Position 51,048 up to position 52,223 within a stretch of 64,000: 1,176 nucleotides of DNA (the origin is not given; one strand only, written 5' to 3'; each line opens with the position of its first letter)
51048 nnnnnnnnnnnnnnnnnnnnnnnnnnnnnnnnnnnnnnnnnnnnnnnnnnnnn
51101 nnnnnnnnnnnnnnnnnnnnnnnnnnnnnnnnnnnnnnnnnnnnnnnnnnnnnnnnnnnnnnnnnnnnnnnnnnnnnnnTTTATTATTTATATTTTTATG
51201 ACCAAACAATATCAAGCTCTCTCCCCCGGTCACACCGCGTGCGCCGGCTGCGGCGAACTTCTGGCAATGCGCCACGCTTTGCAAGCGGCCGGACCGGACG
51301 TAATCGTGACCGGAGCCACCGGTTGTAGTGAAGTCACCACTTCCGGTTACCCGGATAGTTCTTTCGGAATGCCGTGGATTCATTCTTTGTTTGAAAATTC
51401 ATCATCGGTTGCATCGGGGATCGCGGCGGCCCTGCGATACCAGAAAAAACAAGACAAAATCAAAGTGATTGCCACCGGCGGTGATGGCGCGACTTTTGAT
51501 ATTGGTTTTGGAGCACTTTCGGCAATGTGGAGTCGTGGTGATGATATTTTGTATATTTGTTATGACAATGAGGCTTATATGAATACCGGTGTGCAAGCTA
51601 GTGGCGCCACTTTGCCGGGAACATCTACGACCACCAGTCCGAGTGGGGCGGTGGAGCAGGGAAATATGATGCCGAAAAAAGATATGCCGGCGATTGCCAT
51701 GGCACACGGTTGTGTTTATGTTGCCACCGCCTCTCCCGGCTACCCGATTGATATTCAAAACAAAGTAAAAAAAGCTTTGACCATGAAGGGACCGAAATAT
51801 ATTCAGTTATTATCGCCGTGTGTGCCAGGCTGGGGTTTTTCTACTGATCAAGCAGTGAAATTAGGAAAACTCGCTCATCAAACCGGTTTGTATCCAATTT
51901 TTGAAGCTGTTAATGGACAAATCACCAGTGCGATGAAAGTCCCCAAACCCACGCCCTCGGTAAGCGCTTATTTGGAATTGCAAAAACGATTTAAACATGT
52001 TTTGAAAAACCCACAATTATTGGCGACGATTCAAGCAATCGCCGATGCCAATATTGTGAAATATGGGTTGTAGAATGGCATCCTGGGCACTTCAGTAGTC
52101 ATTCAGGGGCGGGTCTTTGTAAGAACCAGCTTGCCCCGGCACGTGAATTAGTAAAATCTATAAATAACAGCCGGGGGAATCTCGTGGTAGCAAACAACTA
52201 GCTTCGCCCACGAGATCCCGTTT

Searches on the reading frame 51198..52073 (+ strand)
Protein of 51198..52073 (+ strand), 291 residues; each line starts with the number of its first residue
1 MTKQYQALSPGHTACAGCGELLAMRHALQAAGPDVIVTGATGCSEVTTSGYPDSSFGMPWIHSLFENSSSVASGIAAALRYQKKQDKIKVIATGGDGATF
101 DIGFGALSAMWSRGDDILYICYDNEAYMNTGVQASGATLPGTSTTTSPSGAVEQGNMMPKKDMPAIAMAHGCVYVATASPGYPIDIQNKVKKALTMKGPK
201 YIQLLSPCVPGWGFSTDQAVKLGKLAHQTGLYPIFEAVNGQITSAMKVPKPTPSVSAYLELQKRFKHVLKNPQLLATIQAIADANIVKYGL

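Call 3: search_protein_families(library=pfam, proteins=[window:51198-52073:+], max_evalue=0.01)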
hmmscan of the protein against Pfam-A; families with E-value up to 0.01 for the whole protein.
window:51198-52073:+ (291 aa): 2 families
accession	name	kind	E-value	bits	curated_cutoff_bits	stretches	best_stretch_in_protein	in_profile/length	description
PF02775.26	TPP_enzyme_C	-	1e-19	71.3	21.9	1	41-203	2-150/151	Thiamine pyrophosphate enzyme, C-terminal TPP binding domain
PF13292.11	DXP_synthase_N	-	0.0014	18.4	21.2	1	67-144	115-191/274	1-deoxy-D-xylulose-5-phosphate synthase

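Call 7: search_protein_families(library=ncbifam, proteins=[window:51198-52073:+], max_evalue=0.001)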
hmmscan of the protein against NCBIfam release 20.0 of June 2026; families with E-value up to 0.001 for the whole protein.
window:51198-52073:+ (291 aa): 14 families
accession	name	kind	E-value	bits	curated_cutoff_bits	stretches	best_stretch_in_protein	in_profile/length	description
NF008819.1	PRK11865.1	equivalog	3.8e-99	331.7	405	1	5-286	11-293/300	pyruvate synthase subunit PorB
NF008818.0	PRK11864.1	subfamily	2.4e-80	269.8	405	1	3-271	9-276/300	3-methyl-2-oxobutanoate dehydrogenase subunit beta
NF045792.1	OxalOxredbeta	equivalog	6.2e-76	255.4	590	1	6-288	15-302/311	oxalate oxidoreductase subunit beta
NF045766.1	PhenlGlyoxDHPadI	equivalog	1.1e-54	185.9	700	1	8-282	152-426/443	NADH-dependent phenylglyoxylate dehydrogenase subunit beta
TIGR02176.1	pyruv_ox_red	equivalog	3.1e-25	88.3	911.35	2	91-270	957-1138/1167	pyruvate:ferredoxin (flavodoxin) oxidoreductase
NF008820.0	PRK11866.1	equivalog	2.7e-20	72.9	402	1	14-209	17-202/287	2-oxoacid ferredoxin oxidoreductase subunit beta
TIGR02177.1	PorB_KorB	subfamily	4.9e-19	68.9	261.9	1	15-209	4-188/286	2-oxoacid:acceptor oxidoreductase, beta subunit, pyruvate/2-ketoisovalerate family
NF041171.1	Oxoac_fdxbeta_Archa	equivalog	8.5e-16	58.1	423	1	15-209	6-190/296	2-oxoacid:ferredoxin oxidoreductase subunit beta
NF008821.0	PRK11869.1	equivalog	5.5e-13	48.4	438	1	14-209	16-201/286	2-oxoacid ferredoxin oxidoreductase subunit beta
NF007207.0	PRK09628.1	equivalog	1.4e-09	38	364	1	15-209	19-203/277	2-oxoglutarate ferredoxin oxidoreductase subunit beta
TIGR03336.1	IOR_alpha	equivalog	1.1e-06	27.3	650.9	1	13-209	357-532/595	indolepyruvate ferredoxin oxidoreductase subunit alpha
TIGR03846.1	sulfopy_beta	equivalog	4.2e-06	26.8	221.5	1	66-138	45-111/182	sulfopyruvate decarboxylase subunit beta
NF004813.0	PRK06163.1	equivalog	0.00011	21.9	240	0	75-136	63-124/202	hypothetical protein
TIGR03297.1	Ppyr-DeCO2ase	equivalog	0.00018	20.6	312.5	0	69-136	222-287/360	phosphonopyruvate decarboxylase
